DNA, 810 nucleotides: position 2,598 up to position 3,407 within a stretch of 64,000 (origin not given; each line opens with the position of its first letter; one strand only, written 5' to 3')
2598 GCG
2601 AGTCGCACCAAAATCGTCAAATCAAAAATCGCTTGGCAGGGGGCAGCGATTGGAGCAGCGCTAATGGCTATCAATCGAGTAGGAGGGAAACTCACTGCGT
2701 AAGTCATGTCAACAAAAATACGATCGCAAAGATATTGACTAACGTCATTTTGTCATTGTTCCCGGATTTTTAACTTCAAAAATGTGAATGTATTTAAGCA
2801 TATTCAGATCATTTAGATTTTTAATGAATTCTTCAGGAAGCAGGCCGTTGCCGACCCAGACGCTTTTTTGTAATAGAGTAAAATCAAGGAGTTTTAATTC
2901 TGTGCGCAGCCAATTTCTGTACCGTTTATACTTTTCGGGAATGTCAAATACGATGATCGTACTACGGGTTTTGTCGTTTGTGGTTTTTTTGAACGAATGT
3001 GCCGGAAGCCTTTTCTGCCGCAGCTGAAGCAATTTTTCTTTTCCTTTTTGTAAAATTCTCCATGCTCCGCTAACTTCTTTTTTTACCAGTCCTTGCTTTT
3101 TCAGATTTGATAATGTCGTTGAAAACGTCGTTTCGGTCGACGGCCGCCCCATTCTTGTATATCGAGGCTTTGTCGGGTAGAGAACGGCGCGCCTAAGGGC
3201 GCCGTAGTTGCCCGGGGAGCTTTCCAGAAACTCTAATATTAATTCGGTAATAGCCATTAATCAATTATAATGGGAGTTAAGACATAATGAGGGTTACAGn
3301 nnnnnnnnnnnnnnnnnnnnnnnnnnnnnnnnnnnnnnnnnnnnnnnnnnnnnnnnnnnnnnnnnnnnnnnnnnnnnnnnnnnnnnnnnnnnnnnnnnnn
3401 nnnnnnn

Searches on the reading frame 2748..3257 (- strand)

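Call 92: search_protein_families(library=pfam, proteins=[window:2748-3257:-], max_evalue=0.001)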
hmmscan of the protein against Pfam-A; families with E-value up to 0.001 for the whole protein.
window:2748-3257:- (170 aa): 1 family
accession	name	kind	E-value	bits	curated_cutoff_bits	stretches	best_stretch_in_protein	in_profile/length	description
PF20803.2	PaaX_M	-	9.3e-13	48.5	24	1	101-167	10-76/83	PaaX protein central Cas2-like domain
